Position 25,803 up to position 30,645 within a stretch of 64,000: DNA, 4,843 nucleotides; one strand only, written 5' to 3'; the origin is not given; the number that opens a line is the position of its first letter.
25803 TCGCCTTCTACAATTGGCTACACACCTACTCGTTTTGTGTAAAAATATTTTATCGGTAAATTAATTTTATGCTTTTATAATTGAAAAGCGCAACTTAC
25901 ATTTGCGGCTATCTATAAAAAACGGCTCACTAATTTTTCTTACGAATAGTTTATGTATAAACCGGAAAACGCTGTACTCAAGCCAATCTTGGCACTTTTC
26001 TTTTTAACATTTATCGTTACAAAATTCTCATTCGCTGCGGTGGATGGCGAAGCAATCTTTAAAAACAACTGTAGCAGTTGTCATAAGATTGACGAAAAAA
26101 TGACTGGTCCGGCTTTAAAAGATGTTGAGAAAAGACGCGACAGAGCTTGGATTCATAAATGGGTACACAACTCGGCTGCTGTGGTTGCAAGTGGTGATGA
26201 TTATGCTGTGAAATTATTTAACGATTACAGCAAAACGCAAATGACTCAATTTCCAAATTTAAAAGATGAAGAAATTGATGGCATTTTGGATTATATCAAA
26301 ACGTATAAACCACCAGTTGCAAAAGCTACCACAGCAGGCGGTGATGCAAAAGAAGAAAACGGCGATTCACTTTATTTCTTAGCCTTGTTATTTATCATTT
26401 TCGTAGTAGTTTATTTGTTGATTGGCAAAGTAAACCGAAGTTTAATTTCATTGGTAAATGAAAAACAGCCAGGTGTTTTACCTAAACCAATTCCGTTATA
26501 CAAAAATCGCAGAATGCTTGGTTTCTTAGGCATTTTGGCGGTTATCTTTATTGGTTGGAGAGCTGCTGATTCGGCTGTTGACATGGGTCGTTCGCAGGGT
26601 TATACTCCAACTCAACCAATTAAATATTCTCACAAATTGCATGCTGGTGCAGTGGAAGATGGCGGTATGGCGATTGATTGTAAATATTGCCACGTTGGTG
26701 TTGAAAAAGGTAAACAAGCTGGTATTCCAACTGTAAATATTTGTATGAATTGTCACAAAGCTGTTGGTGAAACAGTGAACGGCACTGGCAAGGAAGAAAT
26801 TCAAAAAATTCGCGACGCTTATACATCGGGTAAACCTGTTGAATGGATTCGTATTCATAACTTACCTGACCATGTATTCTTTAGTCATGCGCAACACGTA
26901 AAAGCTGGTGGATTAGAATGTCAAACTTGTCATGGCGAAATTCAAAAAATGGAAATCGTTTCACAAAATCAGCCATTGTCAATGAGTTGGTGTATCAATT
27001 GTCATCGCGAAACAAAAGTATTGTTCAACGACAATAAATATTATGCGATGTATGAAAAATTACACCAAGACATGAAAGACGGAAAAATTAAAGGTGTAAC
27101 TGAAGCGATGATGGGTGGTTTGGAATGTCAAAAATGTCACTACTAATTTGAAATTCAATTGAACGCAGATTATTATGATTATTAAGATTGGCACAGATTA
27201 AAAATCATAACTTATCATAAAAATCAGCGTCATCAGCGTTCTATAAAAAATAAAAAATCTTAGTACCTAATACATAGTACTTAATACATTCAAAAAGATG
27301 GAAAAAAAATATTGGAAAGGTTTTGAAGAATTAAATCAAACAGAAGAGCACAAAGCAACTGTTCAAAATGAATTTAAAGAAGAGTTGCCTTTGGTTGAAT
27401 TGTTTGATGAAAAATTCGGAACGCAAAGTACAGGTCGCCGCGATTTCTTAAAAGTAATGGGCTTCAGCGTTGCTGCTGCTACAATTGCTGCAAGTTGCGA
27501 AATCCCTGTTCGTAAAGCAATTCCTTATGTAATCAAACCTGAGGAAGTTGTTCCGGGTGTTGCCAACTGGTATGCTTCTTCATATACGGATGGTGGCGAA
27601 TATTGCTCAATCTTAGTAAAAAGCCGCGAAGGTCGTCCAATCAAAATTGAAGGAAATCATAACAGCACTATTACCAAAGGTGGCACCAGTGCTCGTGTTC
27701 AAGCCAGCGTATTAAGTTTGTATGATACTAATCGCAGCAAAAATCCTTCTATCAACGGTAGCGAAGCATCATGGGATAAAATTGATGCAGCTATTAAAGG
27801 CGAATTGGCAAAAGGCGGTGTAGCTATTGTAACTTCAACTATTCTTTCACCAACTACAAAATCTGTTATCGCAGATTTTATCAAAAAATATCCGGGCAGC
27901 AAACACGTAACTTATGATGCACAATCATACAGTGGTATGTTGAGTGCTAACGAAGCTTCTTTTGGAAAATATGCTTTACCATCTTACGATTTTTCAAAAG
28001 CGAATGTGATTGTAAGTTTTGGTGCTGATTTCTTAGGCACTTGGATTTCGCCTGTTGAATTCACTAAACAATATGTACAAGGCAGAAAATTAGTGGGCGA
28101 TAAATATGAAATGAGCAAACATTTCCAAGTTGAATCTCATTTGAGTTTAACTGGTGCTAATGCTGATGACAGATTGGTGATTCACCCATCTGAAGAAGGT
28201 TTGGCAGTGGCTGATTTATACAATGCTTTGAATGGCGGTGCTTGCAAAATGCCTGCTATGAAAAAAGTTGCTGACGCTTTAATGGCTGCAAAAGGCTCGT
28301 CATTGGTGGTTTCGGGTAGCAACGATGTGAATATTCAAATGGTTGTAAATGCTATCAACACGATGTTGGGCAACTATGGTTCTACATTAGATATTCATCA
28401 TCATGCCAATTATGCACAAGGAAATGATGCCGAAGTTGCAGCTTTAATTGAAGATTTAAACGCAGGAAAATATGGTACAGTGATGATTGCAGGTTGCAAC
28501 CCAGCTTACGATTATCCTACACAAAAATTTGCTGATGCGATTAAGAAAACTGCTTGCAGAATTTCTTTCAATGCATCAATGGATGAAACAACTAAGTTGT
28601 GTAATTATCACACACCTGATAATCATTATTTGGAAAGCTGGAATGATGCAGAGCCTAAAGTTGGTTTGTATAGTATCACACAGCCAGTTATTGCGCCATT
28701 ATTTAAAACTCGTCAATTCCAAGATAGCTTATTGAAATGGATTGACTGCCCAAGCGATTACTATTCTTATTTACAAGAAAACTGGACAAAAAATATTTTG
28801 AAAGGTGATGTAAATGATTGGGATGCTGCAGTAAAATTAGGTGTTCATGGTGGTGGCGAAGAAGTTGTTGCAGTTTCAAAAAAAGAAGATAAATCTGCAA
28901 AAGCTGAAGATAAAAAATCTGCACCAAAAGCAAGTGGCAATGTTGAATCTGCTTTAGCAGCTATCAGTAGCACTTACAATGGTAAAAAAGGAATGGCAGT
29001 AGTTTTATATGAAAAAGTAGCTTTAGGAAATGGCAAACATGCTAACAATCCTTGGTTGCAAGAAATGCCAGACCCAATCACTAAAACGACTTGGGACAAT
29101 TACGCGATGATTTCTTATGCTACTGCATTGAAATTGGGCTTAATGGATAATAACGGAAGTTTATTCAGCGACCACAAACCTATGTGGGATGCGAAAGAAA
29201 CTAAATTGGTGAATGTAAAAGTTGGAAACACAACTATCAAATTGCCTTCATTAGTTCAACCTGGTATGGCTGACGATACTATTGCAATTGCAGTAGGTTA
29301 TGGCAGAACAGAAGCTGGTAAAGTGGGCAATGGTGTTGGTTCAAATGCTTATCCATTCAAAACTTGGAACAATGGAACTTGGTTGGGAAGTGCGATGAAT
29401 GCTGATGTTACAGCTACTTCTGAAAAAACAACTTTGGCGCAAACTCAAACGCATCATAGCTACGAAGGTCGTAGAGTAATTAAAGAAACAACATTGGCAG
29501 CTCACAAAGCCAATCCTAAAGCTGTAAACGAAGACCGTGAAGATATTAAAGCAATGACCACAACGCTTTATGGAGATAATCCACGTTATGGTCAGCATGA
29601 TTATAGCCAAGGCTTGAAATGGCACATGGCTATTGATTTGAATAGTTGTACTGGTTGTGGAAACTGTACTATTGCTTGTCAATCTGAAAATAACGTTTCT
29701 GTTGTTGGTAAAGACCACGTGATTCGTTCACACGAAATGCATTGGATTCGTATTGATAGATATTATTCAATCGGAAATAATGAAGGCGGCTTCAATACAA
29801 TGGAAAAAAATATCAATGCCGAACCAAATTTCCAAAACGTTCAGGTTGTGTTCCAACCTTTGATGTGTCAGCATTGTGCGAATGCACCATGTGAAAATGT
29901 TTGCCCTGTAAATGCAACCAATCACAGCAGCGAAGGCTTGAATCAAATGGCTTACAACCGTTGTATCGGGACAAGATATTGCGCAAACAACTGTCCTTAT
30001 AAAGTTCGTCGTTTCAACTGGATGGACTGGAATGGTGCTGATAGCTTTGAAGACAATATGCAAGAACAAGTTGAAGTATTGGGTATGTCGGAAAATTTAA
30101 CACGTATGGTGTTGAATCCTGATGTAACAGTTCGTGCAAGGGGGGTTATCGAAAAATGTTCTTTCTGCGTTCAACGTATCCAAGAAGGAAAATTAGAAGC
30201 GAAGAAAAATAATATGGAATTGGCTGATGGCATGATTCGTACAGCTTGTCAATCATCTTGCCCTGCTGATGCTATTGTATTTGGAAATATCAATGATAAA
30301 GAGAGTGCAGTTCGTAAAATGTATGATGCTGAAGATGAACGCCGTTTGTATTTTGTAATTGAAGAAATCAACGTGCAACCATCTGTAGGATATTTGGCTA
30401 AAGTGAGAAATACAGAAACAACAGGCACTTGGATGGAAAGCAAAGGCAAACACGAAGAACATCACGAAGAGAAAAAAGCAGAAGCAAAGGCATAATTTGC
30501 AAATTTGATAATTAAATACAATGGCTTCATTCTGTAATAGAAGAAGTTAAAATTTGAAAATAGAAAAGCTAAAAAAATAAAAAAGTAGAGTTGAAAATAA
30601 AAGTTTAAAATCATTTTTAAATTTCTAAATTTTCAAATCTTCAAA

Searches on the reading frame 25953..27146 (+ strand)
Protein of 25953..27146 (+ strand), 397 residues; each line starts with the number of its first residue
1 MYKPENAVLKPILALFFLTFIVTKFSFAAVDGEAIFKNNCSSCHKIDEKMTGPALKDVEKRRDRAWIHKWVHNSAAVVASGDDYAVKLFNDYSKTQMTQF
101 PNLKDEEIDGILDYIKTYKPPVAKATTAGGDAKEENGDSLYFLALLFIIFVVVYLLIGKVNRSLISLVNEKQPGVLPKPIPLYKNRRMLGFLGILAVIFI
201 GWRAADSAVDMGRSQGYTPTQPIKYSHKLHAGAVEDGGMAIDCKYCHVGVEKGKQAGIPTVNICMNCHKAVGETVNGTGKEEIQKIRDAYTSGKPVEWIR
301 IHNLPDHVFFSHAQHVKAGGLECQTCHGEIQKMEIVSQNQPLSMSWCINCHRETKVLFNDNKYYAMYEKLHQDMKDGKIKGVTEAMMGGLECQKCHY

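Call 11: search_protein_families(library=ncbifam, proteins=[window:25953-27146:+])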
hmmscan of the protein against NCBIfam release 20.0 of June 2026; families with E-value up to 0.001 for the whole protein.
window:25953-27146:+ (397 aa): 8 families
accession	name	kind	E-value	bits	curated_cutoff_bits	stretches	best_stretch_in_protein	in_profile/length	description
NF041781.1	mnquin_red_QrcA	equivalog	5.5e-25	88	180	1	219-354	27-161/174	menaquinone reductase multiheme cytochrome c subunit QrcA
NF045722.1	c3_cytochr_TmcA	equivalog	9.7e-09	35.2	114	0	307-396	43-124/125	acidic tetraheme cytochrome c3 TmcA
TIGR04257.1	nanowire_3heme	domain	3.6e-07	30.2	40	1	306-335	11-38/75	c(7)-type cytochrome triheme domain-containing protein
TIGR04485.1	thiosulf_SoxX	equivalog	1.6e-05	25.5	61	1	38-117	3-77/78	sulfur oxidation c-type cytochrome SoxX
NF045773.1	cytochro_C550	exception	3.5e-05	23.7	125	1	28-76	48-97/118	cytochrome c550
NF045774.1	cytochro_C551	exception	9.1e-05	22.4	118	1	28-75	38-86/110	cytochrome c551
NF040968.1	FeS_ExtO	equivalog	0.00061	18.7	200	0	311-396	27-110/416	selenite/tellurite reduction operon b-type cytochrome iron-sulfur cluster-binding subunit ExtO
NF040967.1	cytc_ExtN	equivalog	0.00073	18.5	200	0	311-396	27-110/415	selenite/tellurite reduction operon c-type cytochrome ExtN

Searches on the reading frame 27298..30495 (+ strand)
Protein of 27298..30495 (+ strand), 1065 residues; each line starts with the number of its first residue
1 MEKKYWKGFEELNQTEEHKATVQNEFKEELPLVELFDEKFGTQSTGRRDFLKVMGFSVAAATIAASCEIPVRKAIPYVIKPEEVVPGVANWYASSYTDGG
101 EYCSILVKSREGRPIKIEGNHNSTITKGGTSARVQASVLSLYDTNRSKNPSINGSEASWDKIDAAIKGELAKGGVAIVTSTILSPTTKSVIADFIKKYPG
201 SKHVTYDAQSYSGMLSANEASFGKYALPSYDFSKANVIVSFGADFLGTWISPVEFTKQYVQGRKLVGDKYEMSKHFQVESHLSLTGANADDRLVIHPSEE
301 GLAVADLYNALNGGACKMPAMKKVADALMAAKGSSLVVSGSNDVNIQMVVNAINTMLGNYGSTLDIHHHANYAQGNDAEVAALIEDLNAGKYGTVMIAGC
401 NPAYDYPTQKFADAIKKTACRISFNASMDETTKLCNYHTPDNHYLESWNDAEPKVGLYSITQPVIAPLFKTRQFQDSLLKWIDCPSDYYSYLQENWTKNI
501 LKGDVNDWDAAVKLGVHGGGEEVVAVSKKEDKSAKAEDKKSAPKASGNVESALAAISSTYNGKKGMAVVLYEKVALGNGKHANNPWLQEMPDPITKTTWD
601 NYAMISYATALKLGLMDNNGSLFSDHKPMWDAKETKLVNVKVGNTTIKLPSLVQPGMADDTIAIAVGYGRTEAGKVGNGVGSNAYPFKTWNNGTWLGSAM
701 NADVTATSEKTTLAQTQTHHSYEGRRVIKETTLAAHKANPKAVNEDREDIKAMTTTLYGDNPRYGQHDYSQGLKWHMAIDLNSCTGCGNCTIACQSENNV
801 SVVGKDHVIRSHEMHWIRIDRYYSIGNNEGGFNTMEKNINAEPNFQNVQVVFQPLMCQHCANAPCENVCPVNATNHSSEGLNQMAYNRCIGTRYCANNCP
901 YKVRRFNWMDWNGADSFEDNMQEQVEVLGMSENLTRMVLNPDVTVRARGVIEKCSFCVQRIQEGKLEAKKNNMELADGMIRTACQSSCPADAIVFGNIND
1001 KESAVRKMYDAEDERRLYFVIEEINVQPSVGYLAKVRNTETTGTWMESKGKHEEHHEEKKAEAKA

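Call 11: search_protein_families(library=ncbifam, proteins=[window:27298-30495:+])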
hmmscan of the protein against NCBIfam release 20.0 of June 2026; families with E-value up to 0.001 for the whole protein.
window:27298-30495:+ (1065 aa): 33 families (the best 25 are shown)
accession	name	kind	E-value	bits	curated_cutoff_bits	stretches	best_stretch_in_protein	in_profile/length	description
NF041782.1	mnquin_red_QrcC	equivalog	3.1e-51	174.4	400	1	775-1035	1-227/239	menaquinone reductase iron-sulfur cluster-binding subunit QrcC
NF045797.1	DsrO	equivalog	4e-37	127.9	200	2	765-926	34-172/235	sulfate reduction electron transfer complex DsrMKJOP subunit DsrO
NF041783.2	mnquin_red_QrcB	equivalog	2e-35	122.1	440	2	318-686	313-670/695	menaquinone reductase molybdopterin-binding-like subunit QrcB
NF041715.1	arsenate_red_ArrB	equivalog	4e-28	98.5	450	2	831-1033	31-225/233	arsenate respiratory reductase iron-sulfur subunit ArrB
TIGR03149.1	cyt_nit_nrfC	equivalog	4.4e-24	85.1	377.6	2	842-910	77-148/225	cytochrome c nitrite reductase Fe-S protein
NF011569.0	PRK14993.1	equivalog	7.1e-24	84.6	416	1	831-907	73-150/244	tetrathionate reductase subunit TtrB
NF008134.0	PRK10882.1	equivalog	2.7e-17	62.8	263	1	777-913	41-170/329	hydrogenase 2 operon protein HybA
TIGR02951.1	DMSO_dmsB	equivalog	1.8e-14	54.1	214.1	1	778-907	5-115/161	DMSO/selenate family reductase complex B subunit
NF038355.1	FDH3_beta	equivalog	2.3e-14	53.8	240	1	855-907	52-104/180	formate dehydrogenase FDH3 subunit beta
TIGR03478.1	DMSO_red_II_bet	subfamily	3.2e-14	52.6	480.7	1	842-908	116-183/321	DMSO reductase family type II enzyme, iron-sulfur subunit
TIGR04519.1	MoCo_extend_TAT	equivalog_domain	6.1e-13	48.6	20.6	1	3-52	1-45/45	TAT-variant-translocated molybdopterin oxidoreductase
NF045715.1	sulf_resp_HmcB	equivalog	2e-12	46.8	420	1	779-908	41-158/307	sulfate respiration complex iron-sulfur protein HmcB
TIGR01660.1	narH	equivalog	4.8e-11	41.7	524.05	1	828-909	156-236/492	nitrate reductase subunit beta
TIGR01582.1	FDH-beta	equivalog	8.2e-11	41.5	334.7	1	777-910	24-147/283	formate dehydrogenase subunit beta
NF041714.1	arsenate_red_ArrA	equivalog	1.5e-10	39.8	1600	1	45-153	3-112/848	arsenate respiratory reductase molybdopterin-containing subunit ArrA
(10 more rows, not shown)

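Call 52: find_related_loci(query=window:27298-30495:+, collection=genome_contigs, flank=6500)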
Query window:27298-30495:+ (1065 aa) in genome_contigs; peptide patterns used: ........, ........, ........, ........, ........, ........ (x = any residue, [..] = any of these).
233 stretches matched a pattern; 203 encode a relative of the query (tblastn E <= 1e-3); the best 80 are kept; 80 distinct loci.
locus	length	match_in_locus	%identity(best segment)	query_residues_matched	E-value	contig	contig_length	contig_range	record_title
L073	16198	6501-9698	98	1-1065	0e+0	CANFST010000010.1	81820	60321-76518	MAG: Chitinophagales bacterium isolate Jr-16oct17-254 genome assembly, contig: Jr-16oct17-C589, whole genome shotgun seq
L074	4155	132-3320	83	1-1061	0e+0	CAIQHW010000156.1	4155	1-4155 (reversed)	uncultured bacterium isolate Umea1_bin-3847 genome assembly, contig: bin-3847:156/633, whole genome shotgun sequence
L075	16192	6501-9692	80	1-1063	0e+0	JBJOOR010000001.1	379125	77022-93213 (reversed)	MAG: Bacteroidota bacterium isolate watershed3_2019_sw_WHONDRS-S19S_0084_A_bin.11 scaffold_0000001, whole genome shotgun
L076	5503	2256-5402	72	1-1064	0e+0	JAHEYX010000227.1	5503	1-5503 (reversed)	MAG: Chitinophagales bacterium isolate nzgw138 NODE_13094_length_5504_cov_2.632918, whole genome shotgun sequence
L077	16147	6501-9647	70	1-1063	0e+0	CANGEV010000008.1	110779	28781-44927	MAG: Chitinophagales bacterium isolate Jr-28aug17-44 genome assembly, contig: Jr-28aug17-C179, whole genome shotgun sequ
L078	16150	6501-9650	70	1-1059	0e+0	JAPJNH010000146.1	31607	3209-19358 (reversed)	MAG: Chitinophagales bacterium isolate MAG22 k99_2163988, whole genome shotgun sequence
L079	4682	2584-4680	79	1-695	0e+0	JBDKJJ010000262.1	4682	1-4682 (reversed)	MAG: Bacteroidota bacterium isolate guil_2019_sw_WHONDRS-S19S_0049_B_bin.15 scaffold_881268, whole genome shotgun sequen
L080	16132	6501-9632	51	2-1055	0e+0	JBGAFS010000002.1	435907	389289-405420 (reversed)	MAG: Flavipsychrobacter sp. isolate MAG_MBR_H125.26 MBRH125-26_opera_contig_156, whole genome shotgun sequence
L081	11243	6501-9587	50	2-1040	0e+0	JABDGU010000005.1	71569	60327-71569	MAG: Bacteroidetes bacterium isolate BWOrgHeat_Nextera86_MAG1 3300021022.a:Ga0206970_10007, whole genome shotgun sequenc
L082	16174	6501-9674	50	2-1040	0e+0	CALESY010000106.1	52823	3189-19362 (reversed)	MAG TPA_asm: uncultured Chitinophagaceae bacterium isolate SRR5576004_bin.58_CONCOCT_v1.1_MAG genome assembly, contig: E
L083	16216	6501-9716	50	2-1055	0e+0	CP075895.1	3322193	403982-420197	Chitinophagaceae bacterium LGM1 chromosome, complete genome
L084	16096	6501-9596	50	2-1040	0e+0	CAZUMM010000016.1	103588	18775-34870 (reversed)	MAG TPA_asm: uncultured Flavipsychrobacter sp. isolate SRP263527_co2_251 genome assembly, contig: NODE_114_length_103588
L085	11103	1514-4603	49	2-1040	0e+0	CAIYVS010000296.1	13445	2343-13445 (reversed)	MAG: uncultured Bacteroidetes bacterium isolate T7_bin-146 genome assembly, contig: bin-146:296/847, whole genome shotgu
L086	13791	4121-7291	49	2-1041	0e+0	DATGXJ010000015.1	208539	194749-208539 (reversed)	MAG TPA_asm: Flavipsychrobacter sp. isolate SMAG_U10606 k141_19415, whole genome shotgun sequence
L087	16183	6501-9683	51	2-1051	0e+0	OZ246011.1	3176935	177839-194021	MAG: Flavipsychrobacter sp. isolate 883652e8-bc65-4f33-9a8e-01749225e2de genome assembly, chromosome: 1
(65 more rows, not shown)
